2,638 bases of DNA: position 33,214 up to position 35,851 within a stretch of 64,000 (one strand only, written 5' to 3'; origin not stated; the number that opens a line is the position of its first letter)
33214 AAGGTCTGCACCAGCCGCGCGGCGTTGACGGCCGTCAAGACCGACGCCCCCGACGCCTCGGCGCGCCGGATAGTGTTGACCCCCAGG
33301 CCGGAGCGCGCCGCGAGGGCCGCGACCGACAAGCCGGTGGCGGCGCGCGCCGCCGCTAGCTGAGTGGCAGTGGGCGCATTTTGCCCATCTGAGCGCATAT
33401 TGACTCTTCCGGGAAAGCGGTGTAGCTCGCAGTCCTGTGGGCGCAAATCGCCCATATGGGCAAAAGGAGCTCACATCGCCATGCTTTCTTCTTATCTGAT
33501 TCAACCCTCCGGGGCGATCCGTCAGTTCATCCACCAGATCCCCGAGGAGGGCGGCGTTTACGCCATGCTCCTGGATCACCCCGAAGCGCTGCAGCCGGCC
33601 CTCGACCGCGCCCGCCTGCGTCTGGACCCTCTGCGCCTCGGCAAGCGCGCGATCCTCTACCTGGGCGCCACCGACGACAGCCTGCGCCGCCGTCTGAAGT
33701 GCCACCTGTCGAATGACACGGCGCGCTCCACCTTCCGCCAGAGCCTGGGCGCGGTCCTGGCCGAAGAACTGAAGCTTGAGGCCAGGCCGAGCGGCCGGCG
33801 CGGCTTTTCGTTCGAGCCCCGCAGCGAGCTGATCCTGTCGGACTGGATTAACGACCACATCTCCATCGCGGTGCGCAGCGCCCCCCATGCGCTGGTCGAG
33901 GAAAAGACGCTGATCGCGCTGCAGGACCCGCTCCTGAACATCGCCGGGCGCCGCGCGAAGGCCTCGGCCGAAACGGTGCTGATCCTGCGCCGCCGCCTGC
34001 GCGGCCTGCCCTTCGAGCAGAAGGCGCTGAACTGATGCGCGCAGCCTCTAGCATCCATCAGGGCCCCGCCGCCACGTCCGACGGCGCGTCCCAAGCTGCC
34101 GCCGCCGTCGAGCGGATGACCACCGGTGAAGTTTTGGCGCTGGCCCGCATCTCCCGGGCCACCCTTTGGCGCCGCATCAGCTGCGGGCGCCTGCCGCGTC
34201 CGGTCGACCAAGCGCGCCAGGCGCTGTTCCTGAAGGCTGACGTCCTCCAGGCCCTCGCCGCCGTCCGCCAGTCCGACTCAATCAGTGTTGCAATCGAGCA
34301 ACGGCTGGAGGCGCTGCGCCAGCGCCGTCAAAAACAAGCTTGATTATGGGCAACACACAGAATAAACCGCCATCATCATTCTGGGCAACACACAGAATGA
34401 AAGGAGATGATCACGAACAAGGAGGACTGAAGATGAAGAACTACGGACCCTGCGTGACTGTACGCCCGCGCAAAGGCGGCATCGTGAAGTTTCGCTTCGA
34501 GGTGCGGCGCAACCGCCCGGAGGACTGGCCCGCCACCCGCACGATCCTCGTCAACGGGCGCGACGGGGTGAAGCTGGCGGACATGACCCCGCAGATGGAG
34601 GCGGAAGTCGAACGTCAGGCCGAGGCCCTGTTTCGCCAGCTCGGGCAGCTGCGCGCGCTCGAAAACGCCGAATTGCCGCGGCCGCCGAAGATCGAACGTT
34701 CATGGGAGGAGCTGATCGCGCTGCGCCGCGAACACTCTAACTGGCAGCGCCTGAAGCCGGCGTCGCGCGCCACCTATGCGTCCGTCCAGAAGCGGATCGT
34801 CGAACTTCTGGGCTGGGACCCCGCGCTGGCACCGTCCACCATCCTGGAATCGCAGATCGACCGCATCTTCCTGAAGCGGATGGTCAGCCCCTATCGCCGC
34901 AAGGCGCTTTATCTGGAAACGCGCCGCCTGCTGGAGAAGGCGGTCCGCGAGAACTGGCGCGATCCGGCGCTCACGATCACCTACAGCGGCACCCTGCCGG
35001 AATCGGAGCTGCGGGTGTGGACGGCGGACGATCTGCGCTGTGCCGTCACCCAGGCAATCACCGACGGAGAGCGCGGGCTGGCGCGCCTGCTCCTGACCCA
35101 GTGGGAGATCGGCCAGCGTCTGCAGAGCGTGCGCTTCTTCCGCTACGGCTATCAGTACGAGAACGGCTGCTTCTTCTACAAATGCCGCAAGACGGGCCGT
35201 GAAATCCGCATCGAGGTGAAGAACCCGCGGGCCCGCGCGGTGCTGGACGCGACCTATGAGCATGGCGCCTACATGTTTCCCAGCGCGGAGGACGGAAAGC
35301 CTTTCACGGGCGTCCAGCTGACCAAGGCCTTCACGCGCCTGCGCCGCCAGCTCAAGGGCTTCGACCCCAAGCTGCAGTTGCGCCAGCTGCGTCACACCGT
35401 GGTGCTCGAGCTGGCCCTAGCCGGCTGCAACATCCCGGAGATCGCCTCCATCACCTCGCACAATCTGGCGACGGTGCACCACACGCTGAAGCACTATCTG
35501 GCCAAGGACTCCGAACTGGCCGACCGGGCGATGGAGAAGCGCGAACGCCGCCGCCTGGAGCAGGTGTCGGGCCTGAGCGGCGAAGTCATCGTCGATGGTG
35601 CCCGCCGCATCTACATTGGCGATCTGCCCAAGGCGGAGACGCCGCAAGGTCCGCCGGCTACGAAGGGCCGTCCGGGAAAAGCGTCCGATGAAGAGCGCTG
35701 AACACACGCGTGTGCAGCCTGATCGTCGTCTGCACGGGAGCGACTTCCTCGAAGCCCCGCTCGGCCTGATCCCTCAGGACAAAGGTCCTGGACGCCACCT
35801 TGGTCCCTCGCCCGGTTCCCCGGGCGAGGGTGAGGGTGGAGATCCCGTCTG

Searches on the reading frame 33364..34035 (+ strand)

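Call 7: search_protein_families(library=pfam, proteins=[window:33364-34035:+], max_evalue=0.001)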
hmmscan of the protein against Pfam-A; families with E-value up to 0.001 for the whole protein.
window:33364-34035:+ (223 aa): 1 family
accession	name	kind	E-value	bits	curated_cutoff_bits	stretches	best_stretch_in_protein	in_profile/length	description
PF20815.3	GIY_YIG_2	-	8.2e-17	62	22.4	1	64-207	1-149/153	GIY-YIG catalytic domain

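Call 76: search_protein_families(library=padloc, proteins=[window:33364-34035:+], max_evalue=0.001)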
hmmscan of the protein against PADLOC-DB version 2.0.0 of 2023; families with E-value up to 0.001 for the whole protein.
window:33364-34035:+ (223 aa): 0 families

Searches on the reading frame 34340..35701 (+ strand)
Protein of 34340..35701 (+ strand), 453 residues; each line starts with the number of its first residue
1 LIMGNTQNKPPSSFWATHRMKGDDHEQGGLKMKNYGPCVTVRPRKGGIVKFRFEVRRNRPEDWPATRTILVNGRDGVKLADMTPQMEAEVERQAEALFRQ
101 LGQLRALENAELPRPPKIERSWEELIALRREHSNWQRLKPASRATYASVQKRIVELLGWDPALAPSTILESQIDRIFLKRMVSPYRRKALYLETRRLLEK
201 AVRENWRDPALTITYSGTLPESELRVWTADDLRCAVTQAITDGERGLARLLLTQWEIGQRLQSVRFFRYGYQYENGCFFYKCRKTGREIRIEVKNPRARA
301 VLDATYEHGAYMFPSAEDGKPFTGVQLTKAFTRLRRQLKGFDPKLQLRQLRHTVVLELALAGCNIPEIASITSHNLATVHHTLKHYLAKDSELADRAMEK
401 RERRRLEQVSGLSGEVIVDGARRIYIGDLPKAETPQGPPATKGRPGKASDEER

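Call 7: search_protein_families(library=pfam, proteins=[window:34340-35701:+], max_evalue=0.001)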
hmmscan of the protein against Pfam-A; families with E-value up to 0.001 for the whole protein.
window:34340-35701:+ (453 aa): 1 family
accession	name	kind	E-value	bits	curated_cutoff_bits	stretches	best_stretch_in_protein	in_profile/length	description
PF00589.27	Phage_integrase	-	0.00013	22.2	27.1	1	274-390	52-169/172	Phage integrase family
